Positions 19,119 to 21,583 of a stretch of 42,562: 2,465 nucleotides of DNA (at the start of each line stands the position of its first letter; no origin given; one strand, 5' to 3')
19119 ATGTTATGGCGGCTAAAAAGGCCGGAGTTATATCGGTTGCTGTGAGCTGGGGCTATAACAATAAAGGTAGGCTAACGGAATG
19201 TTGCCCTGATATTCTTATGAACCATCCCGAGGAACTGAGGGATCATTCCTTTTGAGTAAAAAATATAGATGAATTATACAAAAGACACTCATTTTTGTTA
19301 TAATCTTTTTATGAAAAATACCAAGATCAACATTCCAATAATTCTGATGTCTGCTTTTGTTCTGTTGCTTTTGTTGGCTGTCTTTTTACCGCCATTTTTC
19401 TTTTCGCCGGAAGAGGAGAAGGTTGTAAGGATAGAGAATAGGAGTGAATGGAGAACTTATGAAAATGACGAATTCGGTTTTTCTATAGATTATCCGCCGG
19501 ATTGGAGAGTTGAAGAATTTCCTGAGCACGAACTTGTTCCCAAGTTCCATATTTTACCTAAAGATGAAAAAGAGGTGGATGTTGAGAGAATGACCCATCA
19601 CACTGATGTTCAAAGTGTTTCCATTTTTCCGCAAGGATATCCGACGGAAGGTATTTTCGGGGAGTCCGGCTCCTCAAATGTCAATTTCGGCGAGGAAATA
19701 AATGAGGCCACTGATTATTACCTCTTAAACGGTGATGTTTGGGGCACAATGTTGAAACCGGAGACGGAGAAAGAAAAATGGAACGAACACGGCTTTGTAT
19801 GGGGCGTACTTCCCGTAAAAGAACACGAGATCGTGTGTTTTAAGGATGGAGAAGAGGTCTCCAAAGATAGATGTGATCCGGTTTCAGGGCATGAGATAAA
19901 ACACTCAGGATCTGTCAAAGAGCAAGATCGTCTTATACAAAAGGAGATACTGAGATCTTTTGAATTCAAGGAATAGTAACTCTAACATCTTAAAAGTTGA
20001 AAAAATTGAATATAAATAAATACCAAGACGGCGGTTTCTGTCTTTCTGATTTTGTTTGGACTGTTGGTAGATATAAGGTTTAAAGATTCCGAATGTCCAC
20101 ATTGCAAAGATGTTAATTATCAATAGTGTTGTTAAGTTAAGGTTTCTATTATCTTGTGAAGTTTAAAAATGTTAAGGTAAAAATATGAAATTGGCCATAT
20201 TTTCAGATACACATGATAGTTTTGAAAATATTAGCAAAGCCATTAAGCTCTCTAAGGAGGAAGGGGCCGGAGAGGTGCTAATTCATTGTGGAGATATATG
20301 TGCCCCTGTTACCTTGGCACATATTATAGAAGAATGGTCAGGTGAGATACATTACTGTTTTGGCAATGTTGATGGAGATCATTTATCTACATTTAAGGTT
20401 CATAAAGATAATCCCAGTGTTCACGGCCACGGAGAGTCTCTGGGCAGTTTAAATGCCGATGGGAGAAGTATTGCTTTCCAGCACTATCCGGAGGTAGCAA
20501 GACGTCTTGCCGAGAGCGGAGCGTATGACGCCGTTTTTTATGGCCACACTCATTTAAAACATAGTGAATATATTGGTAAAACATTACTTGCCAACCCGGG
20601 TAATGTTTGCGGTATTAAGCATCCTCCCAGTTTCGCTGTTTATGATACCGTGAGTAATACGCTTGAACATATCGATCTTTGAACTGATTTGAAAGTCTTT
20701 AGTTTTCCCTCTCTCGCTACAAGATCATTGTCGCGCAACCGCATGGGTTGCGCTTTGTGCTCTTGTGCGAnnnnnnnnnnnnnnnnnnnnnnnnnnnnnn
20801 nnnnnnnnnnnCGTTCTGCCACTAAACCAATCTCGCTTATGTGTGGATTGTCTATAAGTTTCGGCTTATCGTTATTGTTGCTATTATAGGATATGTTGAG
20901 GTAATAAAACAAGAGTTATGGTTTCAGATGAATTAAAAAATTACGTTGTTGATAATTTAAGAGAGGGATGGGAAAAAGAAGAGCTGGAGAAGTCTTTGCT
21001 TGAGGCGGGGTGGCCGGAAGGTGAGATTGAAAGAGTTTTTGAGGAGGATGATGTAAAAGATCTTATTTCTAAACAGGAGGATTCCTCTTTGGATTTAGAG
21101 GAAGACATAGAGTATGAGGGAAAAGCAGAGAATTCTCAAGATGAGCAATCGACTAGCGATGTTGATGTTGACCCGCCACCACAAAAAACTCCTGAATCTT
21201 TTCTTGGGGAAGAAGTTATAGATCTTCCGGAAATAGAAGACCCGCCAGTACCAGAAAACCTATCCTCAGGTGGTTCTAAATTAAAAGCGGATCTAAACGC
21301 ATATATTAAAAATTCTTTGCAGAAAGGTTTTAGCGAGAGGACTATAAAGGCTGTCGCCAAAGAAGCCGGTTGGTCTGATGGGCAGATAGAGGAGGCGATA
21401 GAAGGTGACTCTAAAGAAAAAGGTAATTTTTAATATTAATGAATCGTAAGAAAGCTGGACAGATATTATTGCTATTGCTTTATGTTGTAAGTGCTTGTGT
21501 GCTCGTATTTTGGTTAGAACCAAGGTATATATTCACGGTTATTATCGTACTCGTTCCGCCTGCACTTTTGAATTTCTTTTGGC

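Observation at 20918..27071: Candidate undescribed locus: a recurring ~40-aa helical module shared by a mini-protein and a 1,482-aa disordered giant, flanking a lycopene-cyclase-domain membrane protein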

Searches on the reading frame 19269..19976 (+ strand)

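Call 3: search_protein_families(library=pfam, proteins=[window:19269-19976:+], max_evalue=1)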
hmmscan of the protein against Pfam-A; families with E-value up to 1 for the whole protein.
window:19269-19976:+ (235 aa): 2 families
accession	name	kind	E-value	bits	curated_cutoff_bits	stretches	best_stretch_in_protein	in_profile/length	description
PF18933.6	PsbP_2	-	0.0025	18.3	27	1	55-99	38-83/184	PsbP-like protein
PF01191.24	RNA_pol_Rpb5_C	-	0.031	14.5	23.5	1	86-103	5-22/73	RNA polymerase Rpb5, C-terminal domain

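Call 4: search_protein_families(library=ncbifam, proteins=[window:19269-19976:+], max_evalue=1)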
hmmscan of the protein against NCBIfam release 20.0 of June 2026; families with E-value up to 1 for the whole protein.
window:19269-19976:+ (235 aa): 1 family
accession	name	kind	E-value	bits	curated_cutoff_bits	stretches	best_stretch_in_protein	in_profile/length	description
NF007129.0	PRK09570.1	equivalog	0.74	9.7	83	1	86-102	9-25/80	DNA-directed RNA polymerase subunit H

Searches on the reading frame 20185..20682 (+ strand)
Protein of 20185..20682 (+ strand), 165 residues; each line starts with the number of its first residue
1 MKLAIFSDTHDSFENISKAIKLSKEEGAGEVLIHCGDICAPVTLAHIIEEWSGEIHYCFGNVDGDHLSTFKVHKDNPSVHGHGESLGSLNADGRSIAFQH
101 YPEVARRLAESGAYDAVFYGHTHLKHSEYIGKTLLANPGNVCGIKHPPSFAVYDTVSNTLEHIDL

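Call 3: search_protein_families(library=pfam, proteins=[window:20185-20682:+], max_evalue=1)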
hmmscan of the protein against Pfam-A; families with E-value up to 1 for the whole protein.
window:20185-20682:+ (165 aa): 5 families
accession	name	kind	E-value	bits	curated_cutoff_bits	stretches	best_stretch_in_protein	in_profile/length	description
PF12850.12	Metallophos_2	-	2.6e-28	99.4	27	1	1-156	1-152/154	Calcineurin-like phosphoesterase superfamily domain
PF00149.33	Metallophos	-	1.3e-09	39.3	21.5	2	1-65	1-73/191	Calcineurin-like phosphoesterase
PF14582.11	Metallophos_3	-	0.0011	18.8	28.2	1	115-141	212-239/259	Metallophosphoesterase, calcineurin superfamily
PF22394.2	AfAlkA-like_TBP-like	-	0.19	11.8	26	1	88-131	38-81/84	AfAlkA-like, TATA-box binding protein-like domain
PF09609.15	Cas_GSU0054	-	0.19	10.9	21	1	76-110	312-349/552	CRISPR-associated protein, GSU0054 family (Cas_GSU0054)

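Call 4: search_protein_families(library=ncbifam, proteins=[window:20185-20682:+], max_evalue=1)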
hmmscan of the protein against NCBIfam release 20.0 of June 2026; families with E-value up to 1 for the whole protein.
window:20185-20682:+ (165 aa): 3 families
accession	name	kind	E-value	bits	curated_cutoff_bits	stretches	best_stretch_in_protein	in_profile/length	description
TIGR00040.1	yfcE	subfamily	3.2e-22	79.3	56.25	1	1-155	1-150/158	YfcE family phosphodiesterase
NF006988.0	PRK09453.1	equivalog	9.4e-13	48.4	117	1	1-160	1-165/183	phosphodiesterase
NF005602.0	PRK07338.1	equivalog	0.11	11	357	1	90-140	79-129/409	hydrolase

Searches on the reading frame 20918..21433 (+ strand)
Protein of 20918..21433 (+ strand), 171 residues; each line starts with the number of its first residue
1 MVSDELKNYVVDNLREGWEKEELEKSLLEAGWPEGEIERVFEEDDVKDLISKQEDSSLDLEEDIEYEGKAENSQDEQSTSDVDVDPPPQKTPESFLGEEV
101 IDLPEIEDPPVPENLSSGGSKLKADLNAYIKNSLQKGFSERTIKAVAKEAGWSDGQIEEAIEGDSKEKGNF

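Call 3: search_protein_families(library=pfam, proteins=[window:20918-21433:+], max_evalue=1)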
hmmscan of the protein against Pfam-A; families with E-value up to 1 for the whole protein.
window:20918-21433:+ (171 aa): 7 families
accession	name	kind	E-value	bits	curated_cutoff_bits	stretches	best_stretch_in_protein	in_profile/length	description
PF01323.26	DSBA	-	0.0023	18.2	25.6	0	19-56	121-158/191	DSBA-like thioredoxin domain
PF17267.7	DUF5333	-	0.011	16.4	27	0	140-167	40-67/110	Family of unknown function (DUF5333)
PF21982.2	RecX_HTH1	-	0.016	15.6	26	0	22-42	18-38/40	RecX, first three-helix domain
PF02622.21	DUF179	-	0.047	14.1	27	0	133-163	96-126/157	AlgH-like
PF22448.1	RepB_primase_C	-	0.16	12.3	26.1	0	149-162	16-29/54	RepB DNA-primase C-terminal helical domain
PF00440.29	TetR_N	-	0.16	12.2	24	1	135-155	11-31/47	Bacterial regulatory proteins, tetR family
PF22943.2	HTH_68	-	0.35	11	27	0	28-41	14-27/45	Putative helix-turn-helix domain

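Call 4: search_protein_families(library=ncbifam, proteins=[window:20918-21433:+], max_evalue=1)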
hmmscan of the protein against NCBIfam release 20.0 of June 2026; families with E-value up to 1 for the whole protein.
window:20918-21433:+ (171 aa): 2 families
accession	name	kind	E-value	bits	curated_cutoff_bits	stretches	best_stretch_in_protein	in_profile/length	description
NF011572.0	PRK14996.1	equivalog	0.044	13.7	144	1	126-163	14-51/192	TetR family transcriptional regulator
NF047935.1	antiphage_GapS6a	subfamily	0.52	10.6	90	0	115-165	21-71/104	GapS6a family protein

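Call 11: find_homologous_proteins(query=window:20918-21433:+, max_evalue=0.01)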
Query window:20918-21433:+ (171 aa): 2 proteins with E <= 0.01 among 232 candidates.
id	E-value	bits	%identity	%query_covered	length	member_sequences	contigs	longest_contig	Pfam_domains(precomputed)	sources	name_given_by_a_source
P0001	1.6e-101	355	100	100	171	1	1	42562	-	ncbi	ncbi:MAG: hypothetical protein ACQESA_00355 [Patescibacteria group bacterium]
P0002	3.4e-51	191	60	94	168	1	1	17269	-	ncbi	ncbi:MAG: hypothetical protein ACQEP6_01395 [Patescibacteria group bacterium]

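Call 12: find_encoding_contigs(protein=P0002, flank=10000, max_places=5)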
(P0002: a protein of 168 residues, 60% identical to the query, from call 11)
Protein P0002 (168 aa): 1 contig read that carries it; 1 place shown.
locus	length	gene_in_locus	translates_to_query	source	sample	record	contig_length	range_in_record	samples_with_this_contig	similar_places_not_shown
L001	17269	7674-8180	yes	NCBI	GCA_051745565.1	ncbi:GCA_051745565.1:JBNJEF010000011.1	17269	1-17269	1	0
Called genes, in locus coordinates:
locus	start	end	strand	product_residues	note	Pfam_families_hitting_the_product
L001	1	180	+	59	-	?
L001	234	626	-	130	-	PF13441:Gly-zipper_YMGG, PF13488:Gly-zipper_Omp (weak)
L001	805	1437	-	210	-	-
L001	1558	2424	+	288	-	PF01261:AP_endonuc_2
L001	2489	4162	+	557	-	PF03266:NTPase_1 (faint), PF05970:PIF1, PF07728:AAA_5 (weak), PF13245:AAA_19, PF13401:AAA_22 (weak), PF13604:AAA_30, PF21530:Pif1_2B_dom (weak), PF14493:HTH_40, +1 more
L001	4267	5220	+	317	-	PF00188:CAP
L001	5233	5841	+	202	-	PF00702:Hydrolase, PF13419:HAD_2, PF13242:Hydrolase_like (weak)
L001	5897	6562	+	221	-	-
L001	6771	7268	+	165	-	PF00149:Metallophos (weak), PF12850:Metallophos_2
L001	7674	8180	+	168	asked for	-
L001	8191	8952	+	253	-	-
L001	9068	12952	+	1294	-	-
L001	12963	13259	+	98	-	-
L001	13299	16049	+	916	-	PF00690:Cation_ATPase_N, PF00122:E1-E2_ATPase, PF00702:Hydrolase, PF13246:Cation_ATPase, PF00689:Cation_ATPase_C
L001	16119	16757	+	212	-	PF04191:PEMT (weak), PF04140:ICMT (weak)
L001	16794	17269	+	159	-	?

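Call 13: find_encoding_contigs(protein=P0001, flank=10000, max_places=3)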
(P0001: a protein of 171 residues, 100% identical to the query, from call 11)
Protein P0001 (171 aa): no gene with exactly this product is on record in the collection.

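Call 50: find_related_loci(query=A6, collection=metagenome_contigs, flank=8000)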
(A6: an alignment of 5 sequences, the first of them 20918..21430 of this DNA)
Query A6 (171 aa) in metagenome_contigs; peptide patterns used: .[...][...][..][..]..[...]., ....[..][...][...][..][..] (x = any residue, [..] = any of these).
600 stretches matched a pattern (row limit reached: there are more); 1 encode a relative of the query (tblastn E <= 1e-3); 1 distinct loci.
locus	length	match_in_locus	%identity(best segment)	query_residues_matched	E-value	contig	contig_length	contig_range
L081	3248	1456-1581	48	1-42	9e-9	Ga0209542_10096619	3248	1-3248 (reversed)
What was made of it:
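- Tried and rejected: It then returned a single locus, L081 (call 50).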
